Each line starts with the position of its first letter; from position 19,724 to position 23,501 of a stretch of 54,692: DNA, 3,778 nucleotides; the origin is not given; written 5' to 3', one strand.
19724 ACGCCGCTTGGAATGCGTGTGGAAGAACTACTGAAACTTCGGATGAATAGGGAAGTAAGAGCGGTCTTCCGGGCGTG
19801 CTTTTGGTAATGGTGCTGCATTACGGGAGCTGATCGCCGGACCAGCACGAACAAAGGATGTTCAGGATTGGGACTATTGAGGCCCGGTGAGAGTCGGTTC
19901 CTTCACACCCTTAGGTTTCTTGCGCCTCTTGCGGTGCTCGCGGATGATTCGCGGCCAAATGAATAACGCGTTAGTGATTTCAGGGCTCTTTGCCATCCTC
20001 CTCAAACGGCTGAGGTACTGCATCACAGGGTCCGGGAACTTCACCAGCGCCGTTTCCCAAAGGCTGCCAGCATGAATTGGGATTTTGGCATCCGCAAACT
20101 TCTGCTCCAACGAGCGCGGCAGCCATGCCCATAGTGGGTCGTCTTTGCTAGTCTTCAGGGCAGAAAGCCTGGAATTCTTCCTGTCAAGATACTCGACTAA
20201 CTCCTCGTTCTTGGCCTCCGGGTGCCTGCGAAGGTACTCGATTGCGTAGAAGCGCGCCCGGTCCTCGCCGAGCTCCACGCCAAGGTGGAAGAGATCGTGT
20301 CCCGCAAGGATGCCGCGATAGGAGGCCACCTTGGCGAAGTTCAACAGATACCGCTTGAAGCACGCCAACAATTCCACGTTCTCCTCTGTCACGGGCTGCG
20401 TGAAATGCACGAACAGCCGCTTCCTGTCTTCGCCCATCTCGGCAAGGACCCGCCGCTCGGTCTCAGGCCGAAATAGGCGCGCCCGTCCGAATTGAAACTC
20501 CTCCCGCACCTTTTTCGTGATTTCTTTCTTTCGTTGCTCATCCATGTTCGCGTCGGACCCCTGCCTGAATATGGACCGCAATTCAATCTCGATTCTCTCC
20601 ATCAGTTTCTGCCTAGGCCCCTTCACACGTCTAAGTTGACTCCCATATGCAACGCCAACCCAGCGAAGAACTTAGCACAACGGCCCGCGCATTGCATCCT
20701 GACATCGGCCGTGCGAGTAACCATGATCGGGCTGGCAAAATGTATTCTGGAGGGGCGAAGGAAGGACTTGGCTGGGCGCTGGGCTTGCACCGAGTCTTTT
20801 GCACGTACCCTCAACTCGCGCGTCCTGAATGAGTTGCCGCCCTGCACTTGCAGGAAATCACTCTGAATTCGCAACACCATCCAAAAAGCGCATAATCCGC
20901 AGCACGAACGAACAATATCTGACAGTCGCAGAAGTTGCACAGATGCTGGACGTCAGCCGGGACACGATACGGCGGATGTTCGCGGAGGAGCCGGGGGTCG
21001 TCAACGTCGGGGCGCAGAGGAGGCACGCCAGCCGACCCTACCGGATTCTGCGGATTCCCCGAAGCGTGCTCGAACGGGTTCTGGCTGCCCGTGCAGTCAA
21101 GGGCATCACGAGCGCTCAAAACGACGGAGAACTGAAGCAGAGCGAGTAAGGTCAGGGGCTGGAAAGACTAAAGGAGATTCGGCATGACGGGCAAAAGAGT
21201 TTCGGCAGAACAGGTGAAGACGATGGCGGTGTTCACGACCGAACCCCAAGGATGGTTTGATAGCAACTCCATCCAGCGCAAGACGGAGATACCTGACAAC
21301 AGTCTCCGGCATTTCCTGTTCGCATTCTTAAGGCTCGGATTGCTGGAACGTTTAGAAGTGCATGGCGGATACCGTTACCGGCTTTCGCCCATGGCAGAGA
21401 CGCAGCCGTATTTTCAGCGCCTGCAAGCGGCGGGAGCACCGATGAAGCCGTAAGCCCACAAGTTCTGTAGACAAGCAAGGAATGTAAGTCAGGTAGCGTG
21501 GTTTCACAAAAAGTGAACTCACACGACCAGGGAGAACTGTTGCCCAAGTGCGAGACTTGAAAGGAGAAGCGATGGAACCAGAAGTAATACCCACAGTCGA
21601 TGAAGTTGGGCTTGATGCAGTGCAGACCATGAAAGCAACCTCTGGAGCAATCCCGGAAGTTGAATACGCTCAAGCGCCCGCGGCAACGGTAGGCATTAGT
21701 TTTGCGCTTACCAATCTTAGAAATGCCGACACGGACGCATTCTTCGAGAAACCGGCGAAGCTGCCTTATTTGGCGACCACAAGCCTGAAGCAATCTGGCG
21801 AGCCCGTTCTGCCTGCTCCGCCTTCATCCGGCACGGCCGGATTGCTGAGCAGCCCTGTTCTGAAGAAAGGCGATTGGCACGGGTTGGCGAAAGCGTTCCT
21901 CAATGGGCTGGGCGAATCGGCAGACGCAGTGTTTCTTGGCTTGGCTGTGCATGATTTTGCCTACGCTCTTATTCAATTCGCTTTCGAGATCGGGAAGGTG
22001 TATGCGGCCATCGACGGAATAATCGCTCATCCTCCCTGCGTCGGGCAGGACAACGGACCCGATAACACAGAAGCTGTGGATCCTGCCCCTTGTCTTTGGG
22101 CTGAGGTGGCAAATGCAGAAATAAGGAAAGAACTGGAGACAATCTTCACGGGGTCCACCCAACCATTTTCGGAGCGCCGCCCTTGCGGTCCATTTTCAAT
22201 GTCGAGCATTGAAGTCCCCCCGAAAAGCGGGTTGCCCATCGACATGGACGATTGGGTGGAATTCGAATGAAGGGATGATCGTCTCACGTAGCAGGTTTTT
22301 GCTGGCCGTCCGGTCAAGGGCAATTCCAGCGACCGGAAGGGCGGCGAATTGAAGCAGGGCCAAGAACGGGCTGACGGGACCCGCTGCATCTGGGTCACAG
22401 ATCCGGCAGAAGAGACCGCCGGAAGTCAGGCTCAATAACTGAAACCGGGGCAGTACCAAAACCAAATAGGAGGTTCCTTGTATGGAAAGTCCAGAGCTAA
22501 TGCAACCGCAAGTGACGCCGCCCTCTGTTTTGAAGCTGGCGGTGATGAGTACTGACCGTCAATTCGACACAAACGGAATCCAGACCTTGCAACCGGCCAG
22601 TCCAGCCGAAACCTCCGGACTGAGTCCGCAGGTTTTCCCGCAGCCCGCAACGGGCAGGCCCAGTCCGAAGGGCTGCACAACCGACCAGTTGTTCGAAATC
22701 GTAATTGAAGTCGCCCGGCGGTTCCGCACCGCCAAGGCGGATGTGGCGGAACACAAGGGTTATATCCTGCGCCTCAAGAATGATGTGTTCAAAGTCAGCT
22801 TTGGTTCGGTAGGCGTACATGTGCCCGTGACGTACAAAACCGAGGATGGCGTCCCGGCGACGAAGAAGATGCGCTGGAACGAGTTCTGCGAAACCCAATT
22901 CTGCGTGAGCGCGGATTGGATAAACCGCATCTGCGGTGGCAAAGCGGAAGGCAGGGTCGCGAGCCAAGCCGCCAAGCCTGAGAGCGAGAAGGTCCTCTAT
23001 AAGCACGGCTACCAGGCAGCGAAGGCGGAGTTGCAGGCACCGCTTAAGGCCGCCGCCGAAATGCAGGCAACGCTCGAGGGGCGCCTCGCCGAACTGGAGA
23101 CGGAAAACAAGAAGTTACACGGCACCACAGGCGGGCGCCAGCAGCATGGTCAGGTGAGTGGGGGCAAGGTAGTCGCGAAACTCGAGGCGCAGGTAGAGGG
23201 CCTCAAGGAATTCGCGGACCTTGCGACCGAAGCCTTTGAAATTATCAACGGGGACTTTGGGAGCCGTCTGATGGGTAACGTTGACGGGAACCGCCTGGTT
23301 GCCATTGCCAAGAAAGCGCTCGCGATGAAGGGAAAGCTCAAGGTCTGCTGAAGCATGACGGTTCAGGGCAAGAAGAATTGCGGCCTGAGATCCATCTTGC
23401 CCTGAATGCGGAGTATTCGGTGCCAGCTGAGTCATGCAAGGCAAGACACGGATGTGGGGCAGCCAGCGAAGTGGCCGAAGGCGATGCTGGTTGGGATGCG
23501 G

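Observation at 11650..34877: Five DNA methyltransferase genes in one island, with no recognisable endonuclease partner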

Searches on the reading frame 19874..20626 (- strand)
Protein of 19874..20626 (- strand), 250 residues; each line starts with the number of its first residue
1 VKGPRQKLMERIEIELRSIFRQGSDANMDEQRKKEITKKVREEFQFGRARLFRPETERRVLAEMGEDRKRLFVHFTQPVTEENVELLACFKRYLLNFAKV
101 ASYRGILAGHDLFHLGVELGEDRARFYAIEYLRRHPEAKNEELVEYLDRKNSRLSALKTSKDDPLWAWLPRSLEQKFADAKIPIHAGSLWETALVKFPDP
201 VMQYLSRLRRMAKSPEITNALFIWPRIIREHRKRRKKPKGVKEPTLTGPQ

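Call 3: search_protein_families(library=pfam, proteins=[window:19874-20626:-], max_evalue=0.01)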
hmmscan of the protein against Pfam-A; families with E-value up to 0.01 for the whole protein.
window:19874-20626:- (250 aa): 0 families

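Call 11: search_protein_families(library=phrogs, proteins=[window:19874-20626:-], max_evalue=0.01)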
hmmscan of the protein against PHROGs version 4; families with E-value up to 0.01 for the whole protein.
window:19874-20626:- (250 aa): 0 families

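Call 18: search_protein_families(library=padloc, proteins=[window:19874-20626:-], max_evalue=0.01)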
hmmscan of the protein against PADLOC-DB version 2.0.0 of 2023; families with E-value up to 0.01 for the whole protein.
window:19874-20626:- (250 aa): 0 families

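Call 19: search_protein_families(library=ncbifam, proteins=[window:19874-20626:-], max_evalue=0.01)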
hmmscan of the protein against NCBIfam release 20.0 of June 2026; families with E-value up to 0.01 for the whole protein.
window:19874-20626:- (250 aa): 0 families

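Call 51: search_protein_families(library=pfam, proteins=[window:19874-20626:-], max_evalue=10)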
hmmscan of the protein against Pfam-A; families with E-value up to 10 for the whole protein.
window:19874-20626:- (250 aa): 1 family
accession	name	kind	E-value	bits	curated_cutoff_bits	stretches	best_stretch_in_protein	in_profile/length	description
PF22564.2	HAAS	-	0.21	12.4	27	1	27-66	12-48/55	HAAS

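Call 80: predict_structure(protein=window:19874-20626:-)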
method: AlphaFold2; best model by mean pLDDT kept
length: 250 residues; sequences in the alignment: 1
mean_pLDDT: 43.6   pTM: 0.26
mean pLDDT of the five models: 43.6, 41.7, 39.4, 38.5, 38.0
residues with pLDDT >= 90: 0; 70-90: 0; 50-70: 50; < 50: 200
segments of 3 or more residues with pLDDT < 50: 1-27, 46-53, 55-57, 59-136, 138-144, 150-169, 183-191, 211-229, 234-250
pLDDT, mean of each block of 10 residues (from residue 1): 39 41 46 50 48 47 40 37 38 36 35 34 46 46 49 36 44 58 45 54 55 39 46 47 35
secondary structure, 60 per line:
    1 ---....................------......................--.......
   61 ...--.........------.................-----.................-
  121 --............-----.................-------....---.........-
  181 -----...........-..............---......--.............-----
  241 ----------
elements in order: H4-23 H30-51 H54-63 H66-74 H81-97 H103-119 H123-134 H140-156 H164-167 H171-179 H186-196 H198-211 H215-220 H223-235

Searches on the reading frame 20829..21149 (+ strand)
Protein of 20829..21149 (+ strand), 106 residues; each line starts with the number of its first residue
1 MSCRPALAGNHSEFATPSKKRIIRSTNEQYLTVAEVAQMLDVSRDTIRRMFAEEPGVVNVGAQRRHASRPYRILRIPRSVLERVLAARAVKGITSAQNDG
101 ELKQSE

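Call 11: search_protein_families(library=phrogs, proteins=[window:20829-21149:+], max_evalue=0.01)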
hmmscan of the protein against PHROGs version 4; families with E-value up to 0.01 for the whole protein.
window:20829-21149:+ (106 aa): 8 families
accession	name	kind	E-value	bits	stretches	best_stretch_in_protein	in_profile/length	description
phrog_66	-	integration and excision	5.8e-06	27.2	1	16-96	79-151/412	excisionase and transcriptional regulator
phrog_10045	-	DNA, RNA and nucleotide metabolism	9.4e-05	23.2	1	19-62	10-54/74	HTH DNA binding protein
phrog_2907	-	integration and excision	0.00012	23.4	1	27-80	3-52/117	excisionase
phrog_597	-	DNA, RNA and nucleotide metabolism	0.0034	18.4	1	21-50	103-132/200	DNA binding protein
phrog_664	-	DNA, RNA and nucleotide metabolism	0.0052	17.7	1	27-74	97-144/210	DNA binding protein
phrog_17821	-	DNA, RNA and nucleotide metabolism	0.0053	17.8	1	19-59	8-48/136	HTH DNA binding protein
phrog_2391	-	DNA, RNA and nucleotide metabolism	0.0062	17.4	0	20-53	15-49/107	DNA binding protein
phrog_32138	-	DNA, RNA and nucleotide metabolism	0.0087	17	0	31-50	19-38/54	DNA binding protein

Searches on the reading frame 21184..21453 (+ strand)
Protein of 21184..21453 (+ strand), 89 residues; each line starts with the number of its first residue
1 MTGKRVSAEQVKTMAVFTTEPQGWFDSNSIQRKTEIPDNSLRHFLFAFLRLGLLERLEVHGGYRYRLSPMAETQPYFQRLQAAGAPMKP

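Call 11: search_protein_families(library=phrogs, proteins=[window:21184-21453:+], max_evalue=0.01)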
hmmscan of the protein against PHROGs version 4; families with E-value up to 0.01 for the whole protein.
window:21184-21453:+ (89 aa): 0 families

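Call 51: search_protein_families(library=pfam, proteins=[window:21184-21453:+], max_evalue=10)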
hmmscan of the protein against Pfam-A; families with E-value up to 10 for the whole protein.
window:21184-21453:+ (89 aa): 1 family
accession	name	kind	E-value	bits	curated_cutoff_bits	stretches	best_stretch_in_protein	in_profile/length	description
PF09339.16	HTH_IclR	-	0.14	12.4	22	1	16-56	11-50/52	IclR helix-turn-helix domain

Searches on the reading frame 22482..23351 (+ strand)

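Call 3: search_protein_families(library=pfam, proteins=[window:22482-23351:+], max_evalue=0.01)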
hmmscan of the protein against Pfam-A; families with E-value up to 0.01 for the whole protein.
window:22482-23351:+ (289 aa): 0 families

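Call 11: search_protein_families(library=phrogs, proteins=[window:22482-23351:+], max_evalue=0.01)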
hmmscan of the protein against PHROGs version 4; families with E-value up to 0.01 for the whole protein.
window:22482-23351:+ (289 aa): 0 families

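Call 18: search_protein_families(library=padloc, proteins=[window:22482-23351:+], max_evalue=0.01)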
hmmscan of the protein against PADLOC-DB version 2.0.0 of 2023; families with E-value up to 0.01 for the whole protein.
window:22482-23351:+ (289 aa): 0 families

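Call 19: search_protein_families(library=ncbifam, proteins=[window:22482-23351:+], max_evalue=0.01)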
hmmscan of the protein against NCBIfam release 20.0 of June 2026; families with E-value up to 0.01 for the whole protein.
window:22482-23351:+ (289 aa): 0 families

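Call 51: search_protein_families(library=pfam, proteins=[window:22482-23351:+], max_evalue=10)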
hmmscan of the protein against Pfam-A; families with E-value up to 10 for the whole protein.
window:22482-23351:+ (289 aa): 4 families
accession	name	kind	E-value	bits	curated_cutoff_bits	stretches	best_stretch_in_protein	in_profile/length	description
PF10241.14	KxDL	-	0.018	15.8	27.2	0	66-102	28-64/86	Uncharacterized conserved protein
PF11365.13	SOGA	-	0.034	15.6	31.1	1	175-212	57-94/94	Protein SOGA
PF00491.26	Arginase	-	0.068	13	22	1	55-90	220-254/280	Arginase family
PF23991.1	DUF7310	-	0.56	11.2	40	1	180-218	24-62/83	Coiled-coil region of unknown function (DUF7310)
